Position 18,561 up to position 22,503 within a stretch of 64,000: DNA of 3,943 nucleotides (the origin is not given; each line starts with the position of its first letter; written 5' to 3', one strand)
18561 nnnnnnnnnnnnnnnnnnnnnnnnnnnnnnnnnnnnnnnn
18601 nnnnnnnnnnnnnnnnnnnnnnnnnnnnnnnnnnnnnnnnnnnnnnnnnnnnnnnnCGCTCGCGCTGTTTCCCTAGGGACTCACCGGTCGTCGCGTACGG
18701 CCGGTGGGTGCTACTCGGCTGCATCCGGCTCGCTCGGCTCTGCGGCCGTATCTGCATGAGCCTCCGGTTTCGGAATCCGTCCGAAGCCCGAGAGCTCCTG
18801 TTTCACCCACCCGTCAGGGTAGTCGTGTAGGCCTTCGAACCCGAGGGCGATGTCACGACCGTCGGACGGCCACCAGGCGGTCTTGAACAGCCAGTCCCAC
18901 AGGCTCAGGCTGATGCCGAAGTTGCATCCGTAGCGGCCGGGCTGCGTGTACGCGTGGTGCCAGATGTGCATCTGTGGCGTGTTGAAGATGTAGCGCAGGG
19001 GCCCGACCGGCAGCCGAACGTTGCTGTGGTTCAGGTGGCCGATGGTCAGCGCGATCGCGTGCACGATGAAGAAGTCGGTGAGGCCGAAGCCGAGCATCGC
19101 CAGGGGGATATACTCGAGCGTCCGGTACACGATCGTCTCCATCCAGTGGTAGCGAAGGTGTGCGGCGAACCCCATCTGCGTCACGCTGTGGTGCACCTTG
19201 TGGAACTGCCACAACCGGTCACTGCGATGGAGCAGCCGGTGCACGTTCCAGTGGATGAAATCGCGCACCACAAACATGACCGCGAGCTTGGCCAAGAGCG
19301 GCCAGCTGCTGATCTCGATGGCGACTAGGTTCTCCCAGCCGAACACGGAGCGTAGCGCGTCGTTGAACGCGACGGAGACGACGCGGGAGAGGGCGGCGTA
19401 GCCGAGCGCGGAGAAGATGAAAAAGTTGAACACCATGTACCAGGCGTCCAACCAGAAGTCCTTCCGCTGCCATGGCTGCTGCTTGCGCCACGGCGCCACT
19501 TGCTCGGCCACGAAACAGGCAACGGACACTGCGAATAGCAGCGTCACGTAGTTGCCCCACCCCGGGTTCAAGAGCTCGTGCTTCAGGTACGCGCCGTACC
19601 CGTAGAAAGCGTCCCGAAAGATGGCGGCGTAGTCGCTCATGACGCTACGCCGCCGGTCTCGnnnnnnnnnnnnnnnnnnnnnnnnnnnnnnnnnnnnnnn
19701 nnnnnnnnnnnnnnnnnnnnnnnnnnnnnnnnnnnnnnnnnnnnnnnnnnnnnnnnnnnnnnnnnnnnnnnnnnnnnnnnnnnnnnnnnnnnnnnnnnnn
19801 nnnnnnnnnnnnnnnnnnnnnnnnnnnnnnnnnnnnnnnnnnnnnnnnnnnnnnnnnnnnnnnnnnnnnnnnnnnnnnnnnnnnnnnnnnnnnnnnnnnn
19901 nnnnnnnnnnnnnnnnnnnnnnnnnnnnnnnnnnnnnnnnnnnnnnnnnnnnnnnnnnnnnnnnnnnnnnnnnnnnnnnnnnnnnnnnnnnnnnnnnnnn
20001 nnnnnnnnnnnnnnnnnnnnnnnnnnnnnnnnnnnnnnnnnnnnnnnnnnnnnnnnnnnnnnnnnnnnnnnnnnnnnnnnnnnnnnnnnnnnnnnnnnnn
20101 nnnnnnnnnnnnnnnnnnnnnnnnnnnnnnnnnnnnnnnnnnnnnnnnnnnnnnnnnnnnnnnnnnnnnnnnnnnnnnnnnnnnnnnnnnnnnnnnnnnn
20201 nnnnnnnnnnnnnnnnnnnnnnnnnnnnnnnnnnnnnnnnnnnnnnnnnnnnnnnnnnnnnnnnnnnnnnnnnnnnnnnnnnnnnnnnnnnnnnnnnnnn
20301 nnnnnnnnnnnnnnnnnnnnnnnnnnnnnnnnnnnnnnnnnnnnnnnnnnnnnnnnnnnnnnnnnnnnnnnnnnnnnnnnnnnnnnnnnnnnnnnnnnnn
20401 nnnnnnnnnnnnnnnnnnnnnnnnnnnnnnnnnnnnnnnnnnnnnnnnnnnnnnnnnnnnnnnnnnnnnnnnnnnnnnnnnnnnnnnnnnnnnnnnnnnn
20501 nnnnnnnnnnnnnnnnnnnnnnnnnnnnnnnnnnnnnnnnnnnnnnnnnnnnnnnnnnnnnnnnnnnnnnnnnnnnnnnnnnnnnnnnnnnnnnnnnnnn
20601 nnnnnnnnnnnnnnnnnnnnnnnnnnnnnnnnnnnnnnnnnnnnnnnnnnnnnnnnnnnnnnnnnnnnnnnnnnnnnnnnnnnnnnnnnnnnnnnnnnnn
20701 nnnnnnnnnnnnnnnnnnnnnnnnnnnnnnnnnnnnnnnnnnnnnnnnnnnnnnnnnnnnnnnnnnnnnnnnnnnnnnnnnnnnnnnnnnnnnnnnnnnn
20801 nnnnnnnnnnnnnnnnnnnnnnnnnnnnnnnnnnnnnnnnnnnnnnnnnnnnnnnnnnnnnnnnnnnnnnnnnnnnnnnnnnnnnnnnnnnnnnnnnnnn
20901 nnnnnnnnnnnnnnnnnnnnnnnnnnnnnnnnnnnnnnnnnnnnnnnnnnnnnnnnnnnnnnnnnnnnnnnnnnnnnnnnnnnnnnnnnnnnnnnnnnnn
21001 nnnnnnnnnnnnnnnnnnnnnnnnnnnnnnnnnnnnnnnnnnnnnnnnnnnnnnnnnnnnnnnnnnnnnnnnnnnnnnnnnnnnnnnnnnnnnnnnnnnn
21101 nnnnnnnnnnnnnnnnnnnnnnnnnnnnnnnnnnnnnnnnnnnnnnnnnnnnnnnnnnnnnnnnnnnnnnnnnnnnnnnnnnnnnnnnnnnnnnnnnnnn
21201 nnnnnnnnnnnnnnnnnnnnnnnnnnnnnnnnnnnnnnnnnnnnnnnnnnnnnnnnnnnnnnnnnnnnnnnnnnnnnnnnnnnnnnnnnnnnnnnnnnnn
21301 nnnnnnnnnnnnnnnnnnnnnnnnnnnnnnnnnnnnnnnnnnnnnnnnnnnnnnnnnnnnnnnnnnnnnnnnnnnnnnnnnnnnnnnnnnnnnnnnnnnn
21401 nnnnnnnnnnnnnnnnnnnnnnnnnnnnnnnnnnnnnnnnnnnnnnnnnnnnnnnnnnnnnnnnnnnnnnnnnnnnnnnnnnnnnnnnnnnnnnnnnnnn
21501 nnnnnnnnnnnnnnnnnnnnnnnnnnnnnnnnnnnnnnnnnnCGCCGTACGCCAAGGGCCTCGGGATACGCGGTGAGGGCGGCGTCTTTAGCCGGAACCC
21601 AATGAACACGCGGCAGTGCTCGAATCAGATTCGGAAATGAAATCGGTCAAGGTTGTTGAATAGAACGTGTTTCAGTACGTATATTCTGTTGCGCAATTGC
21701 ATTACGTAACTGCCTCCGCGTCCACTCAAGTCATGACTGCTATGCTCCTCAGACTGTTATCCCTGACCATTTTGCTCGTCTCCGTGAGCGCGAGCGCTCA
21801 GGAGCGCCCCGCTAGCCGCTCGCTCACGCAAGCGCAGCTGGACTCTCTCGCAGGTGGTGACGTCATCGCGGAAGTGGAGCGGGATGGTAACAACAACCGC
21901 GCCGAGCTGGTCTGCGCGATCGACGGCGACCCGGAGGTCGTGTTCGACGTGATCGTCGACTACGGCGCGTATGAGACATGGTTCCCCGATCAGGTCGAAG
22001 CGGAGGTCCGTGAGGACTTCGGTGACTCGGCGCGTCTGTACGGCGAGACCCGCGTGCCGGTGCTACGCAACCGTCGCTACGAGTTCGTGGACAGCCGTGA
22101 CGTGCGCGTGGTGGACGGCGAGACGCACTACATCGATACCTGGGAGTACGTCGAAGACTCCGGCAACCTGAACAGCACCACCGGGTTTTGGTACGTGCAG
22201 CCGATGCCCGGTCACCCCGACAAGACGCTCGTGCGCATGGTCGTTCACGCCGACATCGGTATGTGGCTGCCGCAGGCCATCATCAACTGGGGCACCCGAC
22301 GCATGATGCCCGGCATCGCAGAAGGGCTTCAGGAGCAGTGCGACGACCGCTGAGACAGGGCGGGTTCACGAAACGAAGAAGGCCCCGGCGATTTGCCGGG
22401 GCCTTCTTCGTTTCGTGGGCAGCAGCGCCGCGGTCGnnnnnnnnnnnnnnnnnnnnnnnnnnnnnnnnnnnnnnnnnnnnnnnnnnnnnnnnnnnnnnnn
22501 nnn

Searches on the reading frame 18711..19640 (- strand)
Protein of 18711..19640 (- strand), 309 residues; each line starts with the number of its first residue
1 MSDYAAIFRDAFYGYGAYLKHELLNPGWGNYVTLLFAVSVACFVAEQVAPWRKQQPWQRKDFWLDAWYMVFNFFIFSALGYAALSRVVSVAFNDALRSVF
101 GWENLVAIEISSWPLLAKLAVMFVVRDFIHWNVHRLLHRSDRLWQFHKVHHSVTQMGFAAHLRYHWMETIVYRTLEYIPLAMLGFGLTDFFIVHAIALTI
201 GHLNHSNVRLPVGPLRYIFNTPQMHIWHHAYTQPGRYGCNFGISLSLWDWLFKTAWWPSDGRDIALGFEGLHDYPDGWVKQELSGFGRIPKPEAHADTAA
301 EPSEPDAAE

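Call 18: search_protein_families(library=pfam, proteins=[window:18711-19640:-], max_evalue=0.001)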
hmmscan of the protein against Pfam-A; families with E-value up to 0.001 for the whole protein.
window:18711-19640:- (309 aa): 1 family
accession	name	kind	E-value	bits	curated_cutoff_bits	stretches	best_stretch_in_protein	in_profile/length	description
PF04116.19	FA_hydroxylase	-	8.9e-27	94.5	31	1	120-254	2-132/132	Fatty acid hydroxylase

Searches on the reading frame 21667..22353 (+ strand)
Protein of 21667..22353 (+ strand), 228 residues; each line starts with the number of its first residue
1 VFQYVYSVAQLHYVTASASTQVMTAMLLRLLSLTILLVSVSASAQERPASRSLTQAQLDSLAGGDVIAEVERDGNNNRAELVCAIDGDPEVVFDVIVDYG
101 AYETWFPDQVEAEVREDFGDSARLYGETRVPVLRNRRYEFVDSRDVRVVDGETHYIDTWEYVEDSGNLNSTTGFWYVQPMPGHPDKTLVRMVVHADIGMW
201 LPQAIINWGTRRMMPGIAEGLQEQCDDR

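Call 54: search_protein_families(library=pfam, proteins=[window:21667-22353:+], max_evalue=0.00001)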
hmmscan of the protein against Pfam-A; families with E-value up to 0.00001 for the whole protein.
window:21667-22353:+ (228 aa): 1 family
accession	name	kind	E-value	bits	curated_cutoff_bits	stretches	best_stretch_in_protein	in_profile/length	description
PF10604.15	Polyketide_cyc2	-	2.8e-07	31.3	27.4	1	84-197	9-130/142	Polyketide cyclase / dehydrase and lipid transport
